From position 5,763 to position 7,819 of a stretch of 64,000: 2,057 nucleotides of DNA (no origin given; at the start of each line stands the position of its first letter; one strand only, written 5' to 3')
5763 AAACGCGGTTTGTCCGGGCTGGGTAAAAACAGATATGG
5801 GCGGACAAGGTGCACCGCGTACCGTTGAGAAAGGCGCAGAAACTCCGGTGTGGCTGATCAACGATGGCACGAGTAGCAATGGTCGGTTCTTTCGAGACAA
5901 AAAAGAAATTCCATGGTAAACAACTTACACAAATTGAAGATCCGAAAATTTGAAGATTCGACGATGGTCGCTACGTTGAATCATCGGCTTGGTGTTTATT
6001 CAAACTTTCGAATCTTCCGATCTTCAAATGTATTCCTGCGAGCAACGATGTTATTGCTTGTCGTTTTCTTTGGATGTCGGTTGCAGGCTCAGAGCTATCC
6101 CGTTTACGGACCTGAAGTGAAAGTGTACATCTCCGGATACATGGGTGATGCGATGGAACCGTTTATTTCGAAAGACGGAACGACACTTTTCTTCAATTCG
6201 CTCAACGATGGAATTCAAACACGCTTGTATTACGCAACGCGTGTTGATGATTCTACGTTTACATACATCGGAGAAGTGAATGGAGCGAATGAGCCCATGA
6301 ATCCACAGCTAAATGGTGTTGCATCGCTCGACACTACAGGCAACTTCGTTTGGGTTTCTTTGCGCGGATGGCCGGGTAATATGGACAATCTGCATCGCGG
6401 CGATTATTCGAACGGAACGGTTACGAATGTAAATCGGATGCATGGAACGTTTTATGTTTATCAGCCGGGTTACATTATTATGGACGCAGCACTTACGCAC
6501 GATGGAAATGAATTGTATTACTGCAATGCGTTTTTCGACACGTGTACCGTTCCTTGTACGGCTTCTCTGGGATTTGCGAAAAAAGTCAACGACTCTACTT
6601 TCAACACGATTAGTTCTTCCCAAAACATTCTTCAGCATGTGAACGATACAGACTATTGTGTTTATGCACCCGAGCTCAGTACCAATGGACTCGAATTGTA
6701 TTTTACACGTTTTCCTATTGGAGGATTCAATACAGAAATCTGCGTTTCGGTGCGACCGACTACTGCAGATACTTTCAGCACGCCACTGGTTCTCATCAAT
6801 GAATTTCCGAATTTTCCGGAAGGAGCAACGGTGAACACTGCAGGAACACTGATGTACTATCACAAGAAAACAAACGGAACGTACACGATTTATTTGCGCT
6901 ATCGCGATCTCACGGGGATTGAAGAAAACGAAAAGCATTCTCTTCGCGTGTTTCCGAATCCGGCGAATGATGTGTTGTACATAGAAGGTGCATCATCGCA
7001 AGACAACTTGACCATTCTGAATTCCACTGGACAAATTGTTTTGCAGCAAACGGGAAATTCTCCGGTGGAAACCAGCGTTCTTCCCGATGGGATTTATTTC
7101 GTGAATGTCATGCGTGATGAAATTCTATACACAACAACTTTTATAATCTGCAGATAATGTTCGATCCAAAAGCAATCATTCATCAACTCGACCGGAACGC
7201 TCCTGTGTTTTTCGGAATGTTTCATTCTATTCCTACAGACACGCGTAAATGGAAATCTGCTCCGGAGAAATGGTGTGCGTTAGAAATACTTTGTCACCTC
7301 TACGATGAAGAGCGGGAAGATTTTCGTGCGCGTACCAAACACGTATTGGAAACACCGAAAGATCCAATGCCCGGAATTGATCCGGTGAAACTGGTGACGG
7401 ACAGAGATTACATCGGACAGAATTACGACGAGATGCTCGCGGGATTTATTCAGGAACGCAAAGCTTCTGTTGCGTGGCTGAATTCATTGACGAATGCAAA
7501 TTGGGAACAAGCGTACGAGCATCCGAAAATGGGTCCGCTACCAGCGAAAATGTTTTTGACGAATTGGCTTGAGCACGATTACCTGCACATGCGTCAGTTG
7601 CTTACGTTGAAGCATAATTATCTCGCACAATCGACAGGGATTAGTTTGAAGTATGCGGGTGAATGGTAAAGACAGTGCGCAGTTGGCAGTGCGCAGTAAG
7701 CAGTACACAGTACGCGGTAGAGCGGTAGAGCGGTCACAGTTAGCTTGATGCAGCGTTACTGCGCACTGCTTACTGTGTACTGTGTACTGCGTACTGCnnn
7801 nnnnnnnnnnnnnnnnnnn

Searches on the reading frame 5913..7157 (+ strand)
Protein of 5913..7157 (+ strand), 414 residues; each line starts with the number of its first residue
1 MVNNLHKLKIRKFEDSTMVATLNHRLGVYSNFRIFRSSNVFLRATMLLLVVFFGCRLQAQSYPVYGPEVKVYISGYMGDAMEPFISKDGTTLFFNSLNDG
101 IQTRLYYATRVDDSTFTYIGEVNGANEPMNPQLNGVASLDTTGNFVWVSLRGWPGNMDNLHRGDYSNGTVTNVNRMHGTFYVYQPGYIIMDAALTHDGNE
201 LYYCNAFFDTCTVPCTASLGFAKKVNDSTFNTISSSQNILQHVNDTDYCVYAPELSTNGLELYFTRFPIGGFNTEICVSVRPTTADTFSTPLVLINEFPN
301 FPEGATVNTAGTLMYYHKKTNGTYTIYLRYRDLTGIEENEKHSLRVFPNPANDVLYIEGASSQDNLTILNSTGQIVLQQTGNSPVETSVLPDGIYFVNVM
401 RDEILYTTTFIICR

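Call 62: search_protein_families(library=pfam, proteins=[window:5913-7157:+], max_evalue=0.001)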
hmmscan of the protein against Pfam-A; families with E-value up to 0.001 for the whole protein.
window:5913-7157:+ (414 aa): 2 families
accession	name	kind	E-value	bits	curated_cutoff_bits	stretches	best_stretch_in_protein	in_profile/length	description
PF18962.6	Por_Secre_tail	-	1.4e-10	41.8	27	1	346-412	1-75/75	Secretion system C-terminal sorting domain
PF07676.18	PD40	-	0.00015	22.1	20.9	0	78-96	9-27/38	WD40-like Beta Propeller Repeat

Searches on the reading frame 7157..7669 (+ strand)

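Call 62: search_protein_families(library=pfam, proteins=[window:7157-7669:+], max_evalue=0.001)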
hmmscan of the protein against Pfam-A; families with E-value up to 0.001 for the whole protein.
window:7157-7669:+ (170 aa): 1 family
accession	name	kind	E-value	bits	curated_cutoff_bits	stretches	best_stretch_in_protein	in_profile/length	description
PF12867.12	DinB_2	-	4.4e-12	47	24.8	1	10-148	1-128/128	DinB superfamily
